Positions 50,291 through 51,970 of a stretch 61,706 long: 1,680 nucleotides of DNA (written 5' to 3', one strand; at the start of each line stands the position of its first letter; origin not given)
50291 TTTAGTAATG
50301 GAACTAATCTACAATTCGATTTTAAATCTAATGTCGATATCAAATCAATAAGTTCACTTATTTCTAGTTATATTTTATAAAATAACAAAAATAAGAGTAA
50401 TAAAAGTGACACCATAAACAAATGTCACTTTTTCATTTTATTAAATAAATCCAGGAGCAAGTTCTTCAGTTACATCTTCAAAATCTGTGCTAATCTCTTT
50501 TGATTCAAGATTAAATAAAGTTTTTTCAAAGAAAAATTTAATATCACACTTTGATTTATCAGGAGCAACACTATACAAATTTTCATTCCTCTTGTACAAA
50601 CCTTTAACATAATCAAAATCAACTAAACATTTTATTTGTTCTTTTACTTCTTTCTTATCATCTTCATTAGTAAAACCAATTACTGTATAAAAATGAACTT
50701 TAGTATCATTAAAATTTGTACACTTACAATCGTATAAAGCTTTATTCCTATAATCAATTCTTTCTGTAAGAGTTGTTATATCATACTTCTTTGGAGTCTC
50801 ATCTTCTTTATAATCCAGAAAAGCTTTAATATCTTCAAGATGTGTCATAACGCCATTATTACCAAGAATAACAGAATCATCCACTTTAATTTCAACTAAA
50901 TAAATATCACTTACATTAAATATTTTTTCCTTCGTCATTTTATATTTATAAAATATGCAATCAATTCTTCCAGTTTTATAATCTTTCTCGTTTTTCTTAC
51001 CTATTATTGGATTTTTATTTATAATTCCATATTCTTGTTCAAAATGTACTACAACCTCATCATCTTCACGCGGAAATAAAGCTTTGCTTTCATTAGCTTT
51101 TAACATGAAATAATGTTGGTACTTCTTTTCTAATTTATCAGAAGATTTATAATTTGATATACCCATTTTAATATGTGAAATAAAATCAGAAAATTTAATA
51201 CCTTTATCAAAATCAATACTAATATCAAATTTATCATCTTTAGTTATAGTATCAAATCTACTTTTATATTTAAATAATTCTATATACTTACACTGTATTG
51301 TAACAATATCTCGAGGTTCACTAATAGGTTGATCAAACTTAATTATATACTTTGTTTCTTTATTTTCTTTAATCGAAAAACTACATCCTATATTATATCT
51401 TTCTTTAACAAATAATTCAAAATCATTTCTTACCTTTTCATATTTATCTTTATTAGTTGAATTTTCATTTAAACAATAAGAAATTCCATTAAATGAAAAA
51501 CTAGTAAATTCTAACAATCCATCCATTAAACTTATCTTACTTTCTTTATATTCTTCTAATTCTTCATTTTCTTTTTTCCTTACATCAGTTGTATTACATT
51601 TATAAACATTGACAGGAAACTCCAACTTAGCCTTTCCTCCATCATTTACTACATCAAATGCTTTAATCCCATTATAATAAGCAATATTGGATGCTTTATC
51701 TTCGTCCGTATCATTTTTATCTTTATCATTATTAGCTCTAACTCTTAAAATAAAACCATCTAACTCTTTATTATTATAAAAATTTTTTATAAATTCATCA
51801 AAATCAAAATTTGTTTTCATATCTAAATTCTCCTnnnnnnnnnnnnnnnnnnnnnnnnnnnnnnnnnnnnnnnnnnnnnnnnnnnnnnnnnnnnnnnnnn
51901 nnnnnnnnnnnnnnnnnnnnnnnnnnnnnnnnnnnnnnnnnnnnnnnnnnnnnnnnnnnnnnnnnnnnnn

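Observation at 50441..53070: Two-gene nuclease operon (beta-CASP MBL + PD-(D/E)xK protein): candidate undescribed defence module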

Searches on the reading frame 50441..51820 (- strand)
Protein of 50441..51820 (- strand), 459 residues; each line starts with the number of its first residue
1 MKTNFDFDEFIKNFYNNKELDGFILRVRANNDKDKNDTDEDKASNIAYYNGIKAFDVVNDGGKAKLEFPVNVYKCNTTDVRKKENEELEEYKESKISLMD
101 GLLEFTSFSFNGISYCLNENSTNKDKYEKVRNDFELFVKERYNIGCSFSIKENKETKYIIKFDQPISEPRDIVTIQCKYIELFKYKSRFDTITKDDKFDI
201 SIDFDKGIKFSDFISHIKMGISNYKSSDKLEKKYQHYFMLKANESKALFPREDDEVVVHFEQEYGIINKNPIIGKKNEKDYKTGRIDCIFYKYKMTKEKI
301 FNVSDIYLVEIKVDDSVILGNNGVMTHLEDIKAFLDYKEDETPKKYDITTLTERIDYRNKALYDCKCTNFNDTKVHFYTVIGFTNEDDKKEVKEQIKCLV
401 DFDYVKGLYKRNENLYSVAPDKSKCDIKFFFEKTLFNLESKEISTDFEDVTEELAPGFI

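Call 3: search_protein_families(library=pfam, proteins=[window:50441-51820:-], max_evalue=0.01)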
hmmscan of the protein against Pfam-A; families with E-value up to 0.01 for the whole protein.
window:50441-51820:- (459 aa): 0 families

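Call 4: search_protein_families(library=padloc, proteins=[window:50441-51820:-], max_evalue=0.01)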
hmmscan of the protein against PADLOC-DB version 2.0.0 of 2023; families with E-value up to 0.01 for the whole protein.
window:50441-51820:- (459 aa): 0 families

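Call 5: search_protein_families(library=ncbifam, proteins=[window:50441-51820:-], max_evalue=0.01)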
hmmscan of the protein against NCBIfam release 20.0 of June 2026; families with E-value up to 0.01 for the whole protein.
window:50441-51820:- (459 aa): 0 families

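Call 9: find_homologous_proteins(query=window:50441-51820:-)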
Query window:50441-51820:- (459 aa): 42 proteins with E <= 0.001 among 7014 candidates.
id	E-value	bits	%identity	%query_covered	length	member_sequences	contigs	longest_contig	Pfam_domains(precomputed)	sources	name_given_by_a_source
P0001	0.0e+0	1011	100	100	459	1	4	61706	-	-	-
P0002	2.6e-159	549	60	100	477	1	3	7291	-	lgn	-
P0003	5.0e-63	232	36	100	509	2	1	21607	-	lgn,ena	-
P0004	5.4e-54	202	37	93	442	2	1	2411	-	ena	-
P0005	4.1e-53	199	36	98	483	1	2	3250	-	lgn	-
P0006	1.5e-49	187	34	98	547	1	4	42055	-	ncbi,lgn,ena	-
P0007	2.7e-49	187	33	98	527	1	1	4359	-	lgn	-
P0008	2.4e-48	183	32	97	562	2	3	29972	-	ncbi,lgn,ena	-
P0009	7.0e-43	165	34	77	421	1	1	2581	-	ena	-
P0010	8.7e-39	152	35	96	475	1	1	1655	-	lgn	-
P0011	2.8e-35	140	32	99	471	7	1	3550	-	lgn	-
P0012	6.0e-35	139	34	100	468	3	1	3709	-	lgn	-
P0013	5.6e-34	136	32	85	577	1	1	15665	-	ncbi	-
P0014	6.1e-34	136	34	96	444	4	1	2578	-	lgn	-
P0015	1.2e-32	132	33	96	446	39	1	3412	-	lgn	-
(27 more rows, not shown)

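Call 11: find_encoding_contigs(protein=P0006, flank=8000, max_places=3)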
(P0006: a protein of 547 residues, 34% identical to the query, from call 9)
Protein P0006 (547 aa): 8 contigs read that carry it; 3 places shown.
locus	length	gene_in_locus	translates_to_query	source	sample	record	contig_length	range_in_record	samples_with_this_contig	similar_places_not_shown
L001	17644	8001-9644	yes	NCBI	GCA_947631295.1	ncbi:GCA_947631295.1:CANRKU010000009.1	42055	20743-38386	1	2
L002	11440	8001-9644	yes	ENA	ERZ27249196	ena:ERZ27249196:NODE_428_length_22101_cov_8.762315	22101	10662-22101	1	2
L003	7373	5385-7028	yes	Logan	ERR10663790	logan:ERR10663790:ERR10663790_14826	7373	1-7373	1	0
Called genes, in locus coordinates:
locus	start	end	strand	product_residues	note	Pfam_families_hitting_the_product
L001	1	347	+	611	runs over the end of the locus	PF00005:ABC_tran, PF13304:AAA_21 (faint), PF02687:FtsX (weak)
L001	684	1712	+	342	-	-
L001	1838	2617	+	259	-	-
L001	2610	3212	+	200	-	-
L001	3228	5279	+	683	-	PF02811:PHP, PF07733:DNA_pol3_alpha, PF17657:DNA_pol3_finger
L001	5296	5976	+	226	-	-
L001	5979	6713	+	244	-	-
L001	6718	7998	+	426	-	PF00753:Lactamase_B, PF12706:Lactamase_B_2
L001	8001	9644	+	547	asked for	-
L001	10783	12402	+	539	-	PF01391:Collagen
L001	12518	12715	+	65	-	-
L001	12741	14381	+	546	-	PF00239:Resolvase, PF07508:Recombinase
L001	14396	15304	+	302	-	PF00905:Transpeptidase, PF03793:PASTA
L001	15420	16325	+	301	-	PF00005:ABC_tran, PF13304:AAA_21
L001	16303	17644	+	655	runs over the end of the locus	-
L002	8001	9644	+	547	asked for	-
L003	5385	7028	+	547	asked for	-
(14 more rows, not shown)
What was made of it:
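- In L001 the block made of the cassette, a collagen-like gene and a recombinase lies between host genes (call 11).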

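Call 12: find_encoding_contigs(protein=P0003, flank=8000, max_places=2)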
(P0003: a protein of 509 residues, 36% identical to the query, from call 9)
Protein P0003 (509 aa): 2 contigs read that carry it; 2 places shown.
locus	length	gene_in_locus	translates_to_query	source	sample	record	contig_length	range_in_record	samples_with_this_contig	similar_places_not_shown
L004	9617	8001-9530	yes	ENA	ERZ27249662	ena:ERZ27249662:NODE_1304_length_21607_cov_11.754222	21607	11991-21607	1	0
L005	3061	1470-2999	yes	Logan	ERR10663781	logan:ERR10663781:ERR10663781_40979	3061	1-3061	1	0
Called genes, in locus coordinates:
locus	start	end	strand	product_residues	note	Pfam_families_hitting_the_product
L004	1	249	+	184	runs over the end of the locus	PF12844:HTH_19, PF13560:HTH_31 (weak), PF01381:HTH_3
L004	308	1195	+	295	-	PF08902:DUF1848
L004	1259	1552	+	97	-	PF02583:Trns_repr_metal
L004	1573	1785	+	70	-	PF00403:HMA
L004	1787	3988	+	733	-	PF00403:HMA, PF00122:E1-E2_ATPase, PF00702:Hydrolase, PF08282:Hydrolase_3 (faint)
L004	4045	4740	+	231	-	-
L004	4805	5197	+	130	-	-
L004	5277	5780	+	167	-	PF06210:DUF1003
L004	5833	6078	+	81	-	PF18929:DUF5678 (weak)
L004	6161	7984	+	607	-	PF10110:GPDPase_memb, PF03009:GDPD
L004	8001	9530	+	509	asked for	-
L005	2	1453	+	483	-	?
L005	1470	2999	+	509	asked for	-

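Call 13: find_encoding_contigs(protein=P0008, flank=8000, max_places=2)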
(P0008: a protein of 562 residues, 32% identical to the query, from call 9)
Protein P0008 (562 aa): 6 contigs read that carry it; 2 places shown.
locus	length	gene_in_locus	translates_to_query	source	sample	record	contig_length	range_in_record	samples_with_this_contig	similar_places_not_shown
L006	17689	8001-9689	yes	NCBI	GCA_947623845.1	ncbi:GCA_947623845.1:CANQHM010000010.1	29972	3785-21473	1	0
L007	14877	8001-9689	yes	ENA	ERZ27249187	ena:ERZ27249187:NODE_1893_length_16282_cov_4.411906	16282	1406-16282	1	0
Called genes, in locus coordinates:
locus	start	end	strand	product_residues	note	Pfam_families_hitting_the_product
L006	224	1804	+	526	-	-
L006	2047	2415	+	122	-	-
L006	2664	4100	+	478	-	PF11443:DUF2828, PF25043:DUF7788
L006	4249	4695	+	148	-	-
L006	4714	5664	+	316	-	-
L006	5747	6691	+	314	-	PF03747:ADP_ribosyl_GH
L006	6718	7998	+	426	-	PF00753:Lactamase_B (weak), PF12706:Lactamase_B_2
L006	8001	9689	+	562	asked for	-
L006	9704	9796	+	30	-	-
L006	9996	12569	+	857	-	PF00005:ABC_tran, PF02463:SMC_N (weak), PF13304:AAA_21 (faint), PF02687:FtsX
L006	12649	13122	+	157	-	-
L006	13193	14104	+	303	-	PF00294:PfkB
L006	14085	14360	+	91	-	PF01713:Smr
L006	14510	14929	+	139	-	-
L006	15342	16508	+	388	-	PF01522:Polysacc_deac_1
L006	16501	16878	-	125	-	-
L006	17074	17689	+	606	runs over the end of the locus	PF14903:WG_beta_rep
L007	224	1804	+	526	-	-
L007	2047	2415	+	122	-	-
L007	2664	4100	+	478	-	PF11443:DUF2828, PF25043:DUF7788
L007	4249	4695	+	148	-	-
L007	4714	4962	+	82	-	-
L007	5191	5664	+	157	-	-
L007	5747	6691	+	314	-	PF03747:ADP_ribosyl_GH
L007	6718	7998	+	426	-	PF00753:Lactamase_B (weak), PF12706:Lactamase_B_2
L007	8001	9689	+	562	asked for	-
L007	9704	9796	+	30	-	-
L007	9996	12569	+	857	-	PF00005:ABC_tran, PF02463:SMC_N (weak), PF13304:AAA_21 (faint), PF02687:FtsX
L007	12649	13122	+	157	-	-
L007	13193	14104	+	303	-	PF00294:PfkB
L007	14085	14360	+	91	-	PF01713:Smr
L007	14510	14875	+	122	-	?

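Call 15: search_protein_families(library=phrogs, proteins=[window:50441-51820:-], max_evalue=0.001)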
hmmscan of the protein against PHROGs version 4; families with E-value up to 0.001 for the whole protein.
window:50441-51820:- (459 aa): 0 families

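Call 17: search_solved_structures(query=window:50441-51820:-, max_evalue=1)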
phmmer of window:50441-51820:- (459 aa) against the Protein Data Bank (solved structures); distinct sequences matched with E-value up to 1: 0.
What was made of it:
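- Checked: 'No recognisable N-terminal domain' holds in that no Pfam, NCBIfam, PADLOC, PHROG or PDB hit was found (calls 3, 4, 5, 15, 17).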

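Call 26: find_related_loci(query=A1, collection=genome_contigs, flank=10000)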
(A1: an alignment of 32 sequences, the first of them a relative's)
Query A1 (459 aa) in genome_contigs; peptide patterns used: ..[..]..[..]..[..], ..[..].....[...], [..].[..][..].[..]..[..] (x = any residue, [..] = any of these).
196 stretches matched a pattern; 27 encode a relative of the query (tblastn E <= 1e-3); 27 distinct loci.
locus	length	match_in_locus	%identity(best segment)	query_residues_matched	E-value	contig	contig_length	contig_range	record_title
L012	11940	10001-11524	36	1-459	6e-77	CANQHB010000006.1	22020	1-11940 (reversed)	MAG: uncultured Bacilli bacterium isolate Lapin-030__bin11 genome assembly, contig: Lapin-030__NODE_3322_length_22020_co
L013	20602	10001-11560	35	5-454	6e-64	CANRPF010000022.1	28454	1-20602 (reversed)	MAG: uncultured Bacilli bacterium isolate Lapin-019__bin41 genome assembly, contig: Lapin-019__NODE_933_length_28454_cov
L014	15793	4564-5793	37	3-428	7e-60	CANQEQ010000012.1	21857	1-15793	MAG: uncultured Bacilli bacterium isolate Lapin-008__bin17 genome assembly, contig: Lapin-008__NODE_2716_length_21857_co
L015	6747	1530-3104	34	7-454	8e-58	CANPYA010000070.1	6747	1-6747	MAG: uncultured Bacilli bacterium isolate Lapin-005__bin123 genome assembly, contig: Lapin-005__NODE_16063_length_6747_c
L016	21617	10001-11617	34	7-454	5e-57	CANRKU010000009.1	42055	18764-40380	MAG: uncultured Bacilli bacterium isolate Lapin-033__bin46 genome assembly, contig: Lapin-033__NODE_678_length_42055_cov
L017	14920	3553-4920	34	1-459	2e-49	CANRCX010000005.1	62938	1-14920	MAG: uncultured Bacilli bacterium isolate Lapin-026__bin53 genome assembly, contig: Lapin-026__NODE_463_length_62938_cov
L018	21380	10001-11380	31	8-458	5e-48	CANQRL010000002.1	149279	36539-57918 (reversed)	MAG: uncultured Bacilli bacterium isolate Lapin-008__bin44 genome assembly, contig: Lapin-008__NODE_82_length_149279_cov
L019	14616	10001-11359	31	15-458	5e-47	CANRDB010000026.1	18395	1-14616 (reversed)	MAG: uncultured Bacilli bacterium isolate Lapin-026__bin71 genome assembly, contig: Lapin-026__NODE_3544_length_18395_co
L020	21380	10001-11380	31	8-458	2e-46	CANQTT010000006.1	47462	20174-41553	MAG: uncultured Bacilli bacterium isolate Lapin-008__bin40 genome assembly, contig: Lapin-008__NODE_927_length_47462_cov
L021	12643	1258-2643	32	1-456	6e-46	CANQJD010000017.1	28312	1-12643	MAG: uncultured Bacilli bacterium isolate Lapin-032__bin104 genome assembly, contig: Lapin-032__NODE_2663_length_28312_c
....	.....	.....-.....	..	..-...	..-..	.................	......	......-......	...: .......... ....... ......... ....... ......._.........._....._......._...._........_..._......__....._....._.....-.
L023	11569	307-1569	33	42-454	1e-36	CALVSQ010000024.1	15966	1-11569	MAG: uncultured Bacilli bacterium isolate BRZ_PA__bin23 genome assembly, contig: BRZ_PA__NODE_5478_length_15966_cov_36.7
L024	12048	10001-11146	33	1-392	9e-36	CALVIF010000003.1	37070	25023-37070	MAG: uncultured Bacilli bacterium isolate BRZ_QH__bin19 genome assembly, contig: BRZ_QH__NODE_1081_length_37070_cov_4.99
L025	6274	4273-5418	33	1-392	9e-36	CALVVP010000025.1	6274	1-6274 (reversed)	MAG: uncultured Bacilli bacterium isolate E07__bin197 genome assembly, contig: E07__k127_1934988, whole genome shotgun s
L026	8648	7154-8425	31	11-455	3e-35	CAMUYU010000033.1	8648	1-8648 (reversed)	MAG TPA_asm: uncultured Clostridia bacterium isolate SRR8387721_bin.24_metaWRAP_v1.3_MAG genome assembly, contig: ERZ142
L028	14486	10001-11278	26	1-420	7e-20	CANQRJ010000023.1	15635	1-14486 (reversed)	MAG: uncultured Bacilli bacterium isolate Lapin-008__bin31 genome assembly, contig: Lapin-008__NODE_4126_length_15635_co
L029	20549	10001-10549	36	228-427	2e-19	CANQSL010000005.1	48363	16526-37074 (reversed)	MAG: uncultured Bacilli bacterium isolate Lapin-026__bin110 genome assembly, contig: Lapin-026__NODE_733_length_48363_co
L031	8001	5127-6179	30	23-387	2e-18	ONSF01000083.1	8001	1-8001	uncultured Clostridiales bacterium isolate RUG591 genome assembly, contig: k87_37939921, whole genome shotgun sequence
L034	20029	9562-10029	33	228-404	3e-15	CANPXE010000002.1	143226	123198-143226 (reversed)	MAG: uncultured Bacilli bacterium isolate Lapin-004__bin77 genome assembly, contig: Lapin-004__NODE_59_length_143226_cov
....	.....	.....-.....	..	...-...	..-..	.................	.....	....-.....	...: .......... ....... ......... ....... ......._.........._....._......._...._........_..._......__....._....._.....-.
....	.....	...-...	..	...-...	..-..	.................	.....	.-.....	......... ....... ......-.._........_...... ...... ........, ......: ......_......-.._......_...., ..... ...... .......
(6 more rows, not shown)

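Call 27: search_dna_similar(query=window:50441-51820:-, collection=phages, mode=protein, max_evalue=0.001)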
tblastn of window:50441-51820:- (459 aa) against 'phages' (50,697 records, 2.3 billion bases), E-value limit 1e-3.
No match.

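Call 30: predict_structure(alignment_id=A1)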
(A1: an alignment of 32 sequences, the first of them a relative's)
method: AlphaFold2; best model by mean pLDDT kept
length: 459 residues; sequences in the alignment: 32
mean_pLDDT: 88.7   pTM: 0.86
mean pLDDT of the five models: 88.7, 88.6, 87.1, 86.2, 86.2
residues with pLDDT >= 90: 279; 70-90: 150; 50-70: 26; < 50: 4
segments of 3 or more residues with pLDDT < 50: 38-41
pLDDT, mean of each block of 10 residues (from residue 1): 92 95 90 55 80 91 89 86 86 89 88 88 81 93 88 79 95 95 76 89 83 89 74 92 95 95 89 79 92 94 98 90 92 88 79 94 93 96 93 96 92 93 95 87 89 95
secondary structure, 60 per line:
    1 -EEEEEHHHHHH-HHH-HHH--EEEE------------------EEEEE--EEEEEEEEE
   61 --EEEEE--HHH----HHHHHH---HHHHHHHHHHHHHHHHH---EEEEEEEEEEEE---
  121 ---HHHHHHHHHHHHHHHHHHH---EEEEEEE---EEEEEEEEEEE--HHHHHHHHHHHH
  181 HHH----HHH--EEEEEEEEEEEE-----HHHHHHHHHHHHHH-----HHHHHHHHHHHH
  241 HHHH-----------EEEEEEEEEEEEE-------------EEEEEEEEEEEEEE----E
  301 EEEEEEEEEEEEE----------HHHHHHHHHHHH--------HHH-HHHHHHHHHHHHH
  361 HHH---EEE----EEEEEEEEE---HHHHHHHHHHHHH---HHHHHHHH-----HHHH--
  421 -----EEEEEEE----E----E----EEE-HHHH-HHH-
elements in order: E2-6 H7-12 E23-26 E45-49 E52-60 E63-67 H77-82 H86-102 E106-117 H124-142 E146-152 E156-166 H169-183 E193-204 H210-223 H229-244 E256-268 E282-295 E300-313 H324-335 H348-363 E367-369 E374-382 H386-398 H402-409 H415-418 E426-432 E447-449 H451-454
